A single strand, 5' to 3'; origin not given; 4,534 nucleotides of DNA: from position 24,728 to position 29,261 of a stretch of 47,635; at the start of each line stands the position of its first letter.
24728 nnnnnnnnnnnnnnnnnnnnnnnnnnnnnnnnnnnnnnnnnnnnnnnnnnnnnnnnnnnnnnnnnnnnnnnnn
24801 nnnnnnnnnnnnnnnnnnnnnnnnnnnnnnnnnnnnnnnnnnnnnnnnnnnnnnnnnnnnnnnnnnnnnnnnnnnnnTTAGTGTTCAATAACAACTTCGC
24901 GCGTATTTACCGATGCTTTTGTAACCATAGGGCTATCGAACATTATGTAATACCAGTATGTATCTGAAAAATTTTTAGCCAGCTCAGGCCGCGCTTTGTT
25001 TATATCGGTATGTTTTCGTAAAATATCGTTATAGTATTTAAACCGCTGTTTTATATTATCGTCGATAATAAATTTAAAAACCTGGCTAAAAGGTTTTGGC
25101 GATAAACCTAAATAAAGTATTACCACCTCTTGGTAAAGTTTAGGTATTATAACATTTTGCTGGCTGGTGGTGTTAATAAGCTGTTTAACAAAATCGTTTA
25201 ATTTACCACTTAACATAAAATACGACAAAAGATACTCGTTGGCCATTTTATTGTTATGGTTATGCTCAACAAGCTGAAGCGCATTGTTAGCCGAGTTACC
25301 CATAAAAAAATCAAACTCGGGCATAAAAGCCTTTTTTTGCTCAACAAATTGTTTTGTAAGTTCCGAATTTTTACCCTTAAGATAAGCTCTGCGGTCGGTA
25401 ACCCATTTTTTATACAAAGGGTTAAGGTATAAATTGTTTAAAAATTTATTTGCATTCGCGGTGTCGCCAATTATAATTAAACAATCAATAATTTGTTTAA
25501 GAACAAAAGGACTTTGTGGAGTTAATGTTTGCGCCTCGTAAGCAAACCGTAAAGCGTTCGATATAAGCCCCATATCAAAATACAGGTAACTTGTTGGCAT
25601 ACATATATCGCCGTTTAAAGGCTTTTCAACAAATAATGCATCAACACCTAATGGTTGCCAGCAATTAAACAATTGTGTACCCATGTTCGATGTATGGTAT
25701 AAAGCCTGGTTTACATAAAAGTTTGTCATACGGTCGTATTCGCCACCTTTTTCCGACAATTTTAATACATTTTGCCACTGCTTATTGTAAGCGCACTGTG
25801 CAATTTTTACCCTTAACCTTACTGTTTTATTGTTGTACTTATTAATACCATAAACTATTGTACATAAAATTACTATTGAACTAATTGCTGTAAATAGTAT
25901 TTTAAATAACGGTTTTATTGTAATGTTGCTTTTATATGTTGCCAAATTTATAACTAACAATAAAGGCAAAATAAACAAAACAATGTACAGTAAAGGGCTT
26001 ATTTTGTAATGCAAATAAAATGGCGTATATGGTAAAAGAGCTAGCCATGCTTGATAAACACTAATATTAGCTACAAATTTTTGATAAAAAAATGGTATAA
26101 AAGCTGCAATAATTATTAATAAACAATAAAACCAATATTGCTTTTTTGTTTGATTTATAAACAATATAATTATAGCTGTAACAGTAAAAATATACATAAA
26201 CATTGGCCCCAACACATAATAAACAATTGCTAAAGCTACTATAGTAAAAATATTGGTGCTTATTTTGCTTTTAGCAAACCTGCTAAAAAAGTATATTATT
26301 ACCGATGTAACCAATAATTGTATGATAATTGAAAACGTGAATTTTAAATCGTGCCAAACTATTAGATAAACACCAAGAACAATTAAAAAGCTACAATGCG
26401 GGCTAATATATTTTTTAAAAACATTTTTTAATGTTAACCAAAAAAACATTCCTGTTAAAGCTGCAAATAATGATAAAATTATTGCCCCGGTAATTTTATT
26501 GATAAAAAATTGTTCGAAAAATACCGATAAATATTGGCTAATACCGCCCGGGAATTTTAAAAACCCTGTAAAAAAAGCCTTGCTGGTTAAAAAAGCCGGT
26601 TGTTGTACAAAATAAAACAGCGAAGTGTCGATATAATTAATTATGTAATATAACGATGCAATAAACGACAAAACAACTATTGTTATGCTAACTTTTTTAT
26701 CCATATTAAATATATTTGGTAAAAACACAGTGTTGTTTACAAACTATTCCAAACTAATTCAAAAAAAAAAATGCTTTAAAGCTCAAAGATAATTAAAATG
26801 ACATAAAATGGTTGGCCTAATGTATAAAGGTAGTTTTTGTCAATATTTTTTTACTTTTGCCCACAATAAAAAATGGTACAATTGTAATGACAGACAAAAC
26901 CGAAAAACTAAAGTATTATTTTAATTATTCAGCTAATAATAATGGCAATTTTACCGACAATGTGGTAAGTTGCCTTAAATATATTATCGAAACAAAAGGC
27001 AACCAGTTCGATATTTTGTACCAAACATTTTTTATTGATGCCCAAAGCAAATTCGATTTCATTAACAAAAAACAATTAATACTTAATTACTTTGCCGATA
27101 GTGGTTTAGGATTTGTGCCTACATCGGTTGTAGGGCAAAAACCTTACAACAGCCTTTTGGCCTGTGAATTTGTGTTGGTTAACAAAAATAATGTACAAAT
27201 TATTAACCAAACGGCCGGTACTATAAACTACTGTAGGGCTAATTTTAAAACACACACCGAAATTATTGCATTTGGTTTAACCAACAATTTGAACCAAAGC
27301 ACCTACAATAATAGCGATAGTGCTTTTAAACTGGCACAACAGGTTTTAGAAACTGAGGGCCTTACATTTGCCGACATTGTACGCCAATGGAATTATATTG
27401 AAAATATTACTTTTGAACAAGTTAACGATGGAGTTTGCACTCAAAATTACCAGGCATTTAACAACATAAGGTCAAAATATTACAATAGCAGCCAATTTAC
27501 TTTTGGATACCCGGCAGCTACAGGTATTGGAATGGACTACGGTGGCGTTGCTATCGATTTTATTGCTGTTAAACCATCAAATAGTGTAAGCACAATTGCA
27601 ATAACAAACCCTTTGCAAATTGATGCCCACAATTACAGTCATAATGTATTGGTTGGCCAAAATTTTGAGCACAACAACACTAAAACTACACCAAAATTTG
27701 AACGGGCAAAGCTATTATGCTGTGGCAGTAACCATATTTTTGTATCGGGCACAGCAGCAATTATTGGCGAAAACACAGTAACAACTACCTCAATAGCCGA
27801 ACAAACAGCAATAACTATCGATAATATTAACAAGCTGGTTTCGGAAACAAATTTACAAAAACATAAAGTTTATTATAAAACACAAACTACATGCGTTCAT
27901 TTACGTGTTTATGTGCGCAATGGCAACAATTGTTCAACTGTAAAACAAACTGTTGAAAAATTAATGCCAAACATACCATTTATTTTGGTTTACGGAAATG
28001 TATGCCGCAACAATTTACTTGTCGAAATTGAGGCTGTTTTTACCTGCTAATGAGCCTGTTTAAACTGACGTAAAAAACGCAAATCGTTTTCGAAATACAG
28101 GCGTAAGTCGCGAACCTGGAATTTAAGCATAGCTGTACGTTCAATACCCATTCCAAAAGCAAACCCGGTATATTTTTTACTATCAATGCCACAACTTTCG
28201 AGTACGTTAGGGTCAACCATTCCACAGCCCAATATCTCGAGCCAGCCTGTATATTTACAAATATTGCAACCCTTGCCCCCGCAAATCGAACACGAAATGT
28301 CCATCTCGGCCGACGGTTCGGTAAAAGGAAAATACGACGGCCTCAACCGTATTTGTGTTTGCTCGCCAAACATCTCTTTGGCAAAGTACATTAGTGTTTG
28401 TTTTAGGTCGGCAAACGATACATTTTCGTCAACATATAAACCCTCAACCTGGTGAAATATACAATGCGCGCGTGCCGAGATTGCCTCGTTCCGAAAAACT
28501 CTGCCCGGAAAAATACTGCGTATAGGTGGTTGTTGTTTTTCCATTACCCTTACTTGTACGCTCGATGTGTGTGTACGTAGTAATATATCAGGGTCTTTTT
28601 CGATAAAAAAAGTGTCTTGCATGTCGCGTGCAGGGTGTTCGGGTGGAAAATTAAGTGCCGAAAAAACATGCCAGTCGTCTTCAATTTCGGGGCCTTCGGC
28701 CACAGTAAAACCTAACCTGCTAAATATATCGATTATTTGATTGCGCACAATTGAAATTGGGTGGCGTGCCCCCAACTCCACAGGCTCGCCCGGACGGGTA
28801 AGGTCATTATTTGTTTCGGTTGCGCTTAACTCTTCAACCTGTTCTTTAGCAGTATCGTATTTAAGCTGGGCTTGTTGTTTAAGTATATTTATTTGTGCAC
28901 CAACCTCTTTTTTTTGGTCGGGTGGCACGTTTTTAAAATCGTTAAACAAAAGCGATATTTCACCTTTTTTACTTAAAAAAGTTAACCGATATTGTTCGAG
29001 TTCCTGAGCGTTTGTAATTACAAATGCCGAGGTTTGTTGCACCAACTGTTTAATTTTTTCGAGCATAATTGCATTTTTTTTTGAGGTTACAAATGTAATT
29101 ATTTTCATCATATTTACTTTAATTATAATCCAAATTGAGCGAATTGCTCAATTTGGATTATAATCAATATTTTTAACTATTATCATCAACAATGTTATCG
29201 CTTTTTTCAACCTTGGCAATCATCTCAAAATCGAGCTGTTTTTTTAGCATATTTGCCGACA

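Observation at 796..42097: Dense MITE-like repeat family: ~141-bp elements with 13-bp terminal inverted repeats and 5-bp target-site duplications, at least 11 copies in 47.6 kb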

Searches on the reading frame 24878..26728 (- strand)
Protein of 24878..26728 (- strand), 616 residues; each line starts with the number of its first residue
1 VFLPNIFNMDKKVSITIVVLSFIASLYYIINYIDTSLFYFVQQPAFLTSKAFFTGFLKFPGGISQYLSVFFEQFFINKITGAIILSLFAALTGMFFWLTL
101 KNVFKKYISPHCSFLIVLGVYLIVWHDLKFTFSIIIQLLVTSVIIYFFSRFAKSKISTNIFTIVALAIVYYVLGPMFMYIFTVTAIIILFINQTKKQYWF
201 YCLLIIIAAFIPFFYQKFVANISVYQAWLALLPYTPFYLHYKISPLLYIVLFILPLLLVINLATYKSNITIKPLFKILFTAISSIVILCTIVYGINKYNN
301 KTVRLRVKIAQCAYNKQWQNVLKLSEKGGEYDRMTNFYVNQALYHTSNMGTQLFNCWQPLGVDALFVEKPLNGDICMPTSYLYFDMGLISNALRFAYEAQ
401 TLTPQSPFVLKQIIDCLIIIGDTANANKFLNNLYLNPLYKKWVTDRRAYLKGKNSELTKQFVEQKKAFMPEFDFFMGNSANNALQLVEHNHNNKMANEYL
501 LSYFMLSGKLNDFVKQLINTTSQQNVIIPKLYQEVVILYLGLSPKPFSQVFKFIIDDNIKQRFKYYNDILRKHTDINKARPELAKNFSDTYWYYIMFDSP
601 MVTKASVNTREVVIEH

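Call 30: search_protein_families(library=pfam, proteins=[window:24878-26728:-])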
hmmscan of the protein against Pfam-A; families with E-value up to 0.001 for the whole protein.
window:24878-26728:- (616 aa): 1 family
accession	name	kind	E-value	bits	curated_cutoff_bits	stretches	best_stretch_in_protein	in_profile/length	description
PF19529.4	DUF6057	-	1.1e-88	299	29.8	1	16-597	8-568/569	Family of unknown function (DUF6057)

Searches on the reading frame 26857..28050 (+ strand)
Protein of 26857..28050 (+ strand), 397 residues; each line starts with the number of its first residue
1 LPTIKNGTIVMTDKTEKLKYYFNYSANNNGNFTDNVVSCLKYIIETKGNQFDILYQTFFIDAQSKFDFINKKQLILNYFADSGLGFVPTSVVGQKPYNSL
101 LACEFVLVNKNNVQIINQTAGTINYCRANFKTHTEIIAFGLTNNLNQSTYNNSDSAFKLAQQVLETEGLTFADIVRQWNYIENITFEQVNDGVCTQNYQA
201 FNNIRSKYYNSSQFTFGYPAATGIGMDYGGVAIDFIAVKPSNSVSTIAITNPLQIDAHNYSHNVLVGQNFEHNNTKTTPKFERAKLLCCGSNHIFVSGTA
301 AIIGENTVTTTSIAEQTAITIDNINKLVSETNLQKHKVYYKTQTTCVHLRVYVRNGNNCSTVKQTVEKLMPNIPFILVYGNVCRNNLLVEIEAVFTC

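Call 30: search_protein_families(library=pfam, proteins=[window:26857-28050:+])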
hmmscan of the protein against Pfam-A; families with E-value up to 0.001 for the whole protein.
window:26857-28050:+ (397 aa): 2 families
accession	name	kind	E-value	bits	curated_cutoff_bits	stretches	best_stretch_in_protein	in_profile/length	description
PF21168.2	FkbO_Hyg5-like_N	-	2.5e-10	40.9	27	1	139-237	27-122/122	Chorismatase FkbO/Hyg5-like, N-terminal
PF01042.26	Ribonuc_L-PSP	-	3.7e-10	40.3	27.3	1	292-394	19-118/121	Endoribonuclease L-PSP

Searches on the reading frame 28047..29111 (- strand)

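Call 31: search_protein_families(library=pfam, proteins=[window:28047-29111:-])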
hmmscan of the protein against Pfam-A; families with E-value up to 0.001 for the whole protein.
window:28047-29111:- (354 aa): 2 families
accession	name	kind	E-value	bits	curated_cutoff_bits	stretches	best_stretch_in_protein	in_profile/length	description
PF01409.25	tRNA-synt_2d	-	3.9e-98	328.3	19.8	1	103-350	3-246/246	tRNA synthetases class II core domain (F)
PF02912.23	Phe_tRNA-synt_N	-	1.3e-17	63.9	22.3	1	34-95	2-63/69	Aminoacyl tRNA synthetase class II, N-terminal domain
